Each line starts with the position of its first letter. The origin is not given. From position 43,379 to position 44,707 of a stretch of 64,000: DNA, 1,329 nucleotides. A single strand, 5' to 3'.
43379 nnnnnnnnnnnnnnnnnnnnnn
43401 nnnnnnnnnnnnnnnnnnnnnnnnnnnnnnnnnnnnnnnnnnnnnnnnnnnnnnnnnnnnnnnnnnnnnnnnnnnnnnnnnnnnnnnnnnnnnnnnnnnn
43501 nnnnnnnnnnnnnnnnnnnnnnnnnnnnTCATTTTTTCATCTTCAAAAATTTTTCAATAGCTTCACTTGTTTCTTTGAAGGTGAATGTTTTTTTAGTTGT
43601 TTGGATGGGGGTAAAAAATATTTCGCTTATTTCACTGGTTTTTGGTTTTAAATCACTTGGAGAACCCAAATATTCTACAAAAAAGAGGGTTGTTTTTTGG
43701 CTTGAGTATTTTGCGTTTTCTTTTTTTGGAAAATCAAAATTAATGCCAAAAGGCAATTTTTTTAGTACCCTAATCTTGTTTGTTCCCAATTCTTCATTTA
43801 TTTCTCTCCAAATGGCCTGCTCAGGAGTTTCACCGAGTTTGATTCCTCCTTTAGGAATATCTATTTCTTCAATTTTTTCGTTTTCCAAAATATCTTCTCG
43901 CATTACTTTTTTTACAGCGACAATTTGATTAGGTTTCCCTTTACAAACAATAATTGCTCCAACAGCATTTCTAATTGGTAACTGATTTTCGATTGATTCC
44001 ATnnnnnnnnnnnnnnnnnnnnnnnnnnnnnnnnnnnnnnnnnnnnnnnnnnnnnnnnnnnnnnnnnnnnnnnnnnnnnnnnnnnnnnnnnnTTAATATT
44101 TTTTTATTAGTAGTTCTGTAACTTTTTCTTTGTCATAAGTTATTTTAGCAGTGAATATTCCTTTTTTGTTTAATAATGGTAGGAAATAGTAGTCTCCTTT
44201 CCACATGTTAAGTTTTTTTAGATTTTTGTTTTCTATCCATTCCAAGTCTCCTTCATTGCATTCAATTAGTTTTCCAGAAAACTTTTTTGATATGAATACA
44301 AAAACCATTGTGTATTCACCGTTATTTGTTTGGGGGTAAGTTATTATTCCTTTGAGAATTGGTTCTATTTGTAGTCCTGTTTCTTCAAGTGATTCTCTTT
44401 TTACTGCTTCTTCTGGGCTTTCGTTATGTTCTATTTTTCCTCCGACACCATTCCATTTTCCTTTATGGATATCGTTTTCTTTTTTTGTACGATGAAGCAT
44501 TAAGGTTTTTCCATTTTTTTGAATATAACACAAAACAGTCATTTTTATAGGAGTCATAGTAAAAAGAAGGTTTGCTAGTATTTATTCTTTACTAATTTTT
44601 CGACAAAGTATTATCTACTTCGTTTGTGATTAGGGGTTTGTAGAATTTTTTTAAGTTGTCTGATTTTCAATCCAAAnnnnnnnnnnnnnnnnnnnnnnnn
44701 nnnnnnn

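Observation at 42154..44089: Identical 20-nt palindromic operator upstream of two nucleotide-hydrolase transcription units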

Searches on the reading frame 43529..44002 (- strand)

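Call 4: search_protein_families(library=pfam, proteins=[window:43529-44002:-], max_evalue=0.1)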
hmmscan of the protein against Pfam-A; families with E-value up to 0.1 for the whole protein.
window:43529-44002:- (157 aa): 1 family
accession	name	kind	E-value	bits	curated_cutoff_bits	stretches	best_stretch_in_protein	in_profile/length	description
PF00293.34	NUDIX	-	2e-13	50.9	21.1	1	11-135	3-118/134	NUDIX domain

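Call 74: search_protein_families(library=ncbifam, proteins=[window:43529-44002:-], max_evalue=0.01)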
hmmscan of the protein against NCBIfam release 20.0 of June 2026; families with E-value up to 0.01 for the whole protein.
window:43529-44002:- (157 aa): 12 families
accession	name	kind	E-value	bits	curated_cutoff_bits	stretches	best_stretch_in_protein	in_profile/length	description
NF001938.0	PRK00714.1-5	equivalog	3.7e-17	62.2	116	1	5-123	7-128/172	RNA pyrophosphohydrolase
NF001936.0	PRK00714.1-3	equivalog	9.3e-17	61.3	118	1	10-145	6-140/155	RNA pyrophosphohydrolase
NF001935.0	PRK00714.1-2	equivalog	1.2e-09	37.9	259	1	46-127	32-120/183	RNA pyrophosphohydrolase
TIGR00586.1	mutt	equivalog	3e-07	30.5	97.9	1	45-95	32-80/129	8-oxo-dGTP diphosphatase MutT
NF001937.0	PRK00714.1-4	equivalog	7.5e-07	28.9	139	1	46-98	32-86/161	RNA pyrophosphohydrolase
NF001934.0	PRK00714.1-1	equivalog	2.2e-06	27.2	241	1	46-94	32-82/176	RNA pyrophosphohydrolase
NF008044.0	PRK10776.1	equivalog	1.3e-05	25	148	1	46-79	32-65/130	8-oxo-dGTP diphosphatase MutT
TIGR02705.1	nudix_YtkD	equivalog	3.3e-05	23.5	154.4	1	23-75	23-75/156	RNA deprotection pyrophosphohydrolase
NF008736.0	PRK11762.1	equivalog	0.00018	21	169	1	46-85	75-116/186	ADP compounds hydrolase NudE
NF006530.0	PRK08999.1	equivalog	0.00057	19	245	1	49-78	37-66/315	Nudix family hydrolase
NF012016.0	PRK15472.1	equivalog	0.0017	18.1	95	1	49-96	35-81/141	nucleoside triphosphatase NudI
NF052459.1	OxoGTPPhMutT1Mycb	equivalog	0.0072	15.5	475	0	37-154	21-127/292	8-oxo-(d)GTP phosphatase MutT1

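Call 75: search_protein_families(library=padloc, proteins=[window:43529-44002:-], max_evalue=0.01)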
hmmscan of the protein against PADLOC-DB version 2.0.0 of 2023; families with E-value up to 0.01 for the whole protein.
window:43529-44002:- (157 aa): 1 family
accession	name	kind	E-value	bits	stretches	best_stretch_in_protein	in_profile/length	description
PDLC04899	PDC-S07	-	3.9e-06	24.5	1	14-80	10-67/135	-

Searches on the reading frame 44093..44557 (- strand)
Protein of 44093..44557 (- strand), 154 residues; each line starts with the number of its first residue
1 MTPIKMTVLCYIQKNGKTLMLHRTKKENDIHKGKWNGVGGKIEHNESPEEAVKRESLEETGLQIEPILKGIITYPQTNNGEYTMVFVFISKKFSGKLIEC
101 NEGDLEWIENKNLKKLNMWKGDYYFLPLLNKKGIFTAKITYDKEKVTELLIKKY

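Call 4: search_protein_families(library=pfam, proteins=[window:44093-44557:-], max_evalue=0.1)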
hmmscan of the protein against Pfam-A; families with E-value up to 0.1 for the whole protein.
window:44093-44557:- (154 aa): 3 families
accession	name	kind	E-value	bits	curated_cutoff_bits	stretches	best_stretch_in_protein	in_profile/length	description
PF00293.34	NUDIX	-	9.3e-17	61.7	21.1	1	7-128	5-133/134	NUDIX domain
PF14815.12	NUDIX_4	-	2.1e-05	24.7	35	1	8-118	2-103/113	NUDIX domain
PF18665.6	TetR_C_37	-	0.089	13.9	27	0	77-150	39-115/117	Tetracyclin repressor-like, C-terminal domain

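Call 74: search_protein_families(library=ncbifam, proteins=[window:44093-44557:-], max_evalue=0.01)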
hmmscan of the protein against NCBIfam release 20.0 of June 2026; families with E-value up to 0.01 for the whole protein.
window:44093-44557:- (154 aa): 20 families
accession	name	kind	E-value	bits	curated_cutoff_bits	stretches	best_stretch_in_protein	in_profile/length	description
NF006530.0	PRK08999.1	equivalog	1.3e-12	47.4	245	1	10-126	12-125/315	Nudix family hydrolase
NF008044.0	PRK10776.1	equivalog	1.2e-09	38.1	148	1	22-115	19-112/130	8-oxo-dGTP diphosphatase MutT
NF007834.0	PRK10546.1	equivalog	3.5e-09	36.6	156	1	8-122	7-118/135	pyrimidine (deoxy)nucleoside triphosphate diphosphatase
TIGR00586.1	mutt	equivalog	2.7e-07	30.6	97.9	1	14-117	15-115/129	8-oxo-dGTP diphosphatase MutT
NF012016.0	PRK15472.1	equivalog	7.4e-07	29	95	1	7-116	5-125/141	nucleoside triphosphatase NudI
NF006961.0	PRK09438.1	equivalog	3e-06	26.8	103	1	5-67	10-66/151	dihydroneopterin triphosphate diphosphatase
NF041652.1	Nud_hyd_Dein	equivalog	4.9e-06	26.8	200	1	13-95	22-105/152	Nudix hydrolase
TIGR00052.1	TIGR00052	subfamily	1.7e-05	24.5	79.55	1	36-67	83-114/188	nudix-type nucleoside diphosphatase, YffH/AdpP family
NF001938.0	PRK00714.1-5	equivalog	1.9e-05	24.1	116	1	11-70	20-82/172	RNA pyrophosphohydrolase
TIGR02705.1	nudix_YtkD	equivalog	3e-05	23.6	154.4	1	39-67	51-79/156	RNA deprotection pyrophosphohydrolase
NF041653.1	Nud_hyd_Meth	equivalog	0.0002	21.2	300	1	10-120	33-145/170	Nudix hydrolase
NF003787.0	PRK05379.1-4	equivalog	0.00025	20.1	449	1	7-75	210-276/346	bifunctional nicotinamide-nucleotide adenylyltransferase/Nudix hydroxylase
NF001299.0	PRK00241.1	equivalog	0.0003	20.3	158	1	7-67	137-193/263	NAD(+) diphosphatase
NF008003.0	PRK10729.1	equivalog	0.0009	18.6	248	1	38-81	95-137/210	ADP-ribose diphosphatase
NF003786.0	PRK05379.1-2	equivalog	0.001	18.4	397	1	2-74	215-285/354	bifunctional nicotinamide-nucleotide adenylyltransferase/Nudix hydroxylase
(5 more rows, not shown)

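Call 75: search_protein_families(library=padloc, proteins=[window:44093-44557:-], max_evalue=0.01)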
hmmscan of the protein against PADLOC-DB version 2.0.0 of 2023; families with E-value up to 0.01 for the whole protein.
window:44093-44557:- (154 aa): 1 family
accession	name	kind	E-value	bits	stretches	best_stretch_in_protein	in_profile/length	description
PDLC04899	PDC-S07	-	6.3e-17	59.5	1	8-131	10-130/135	-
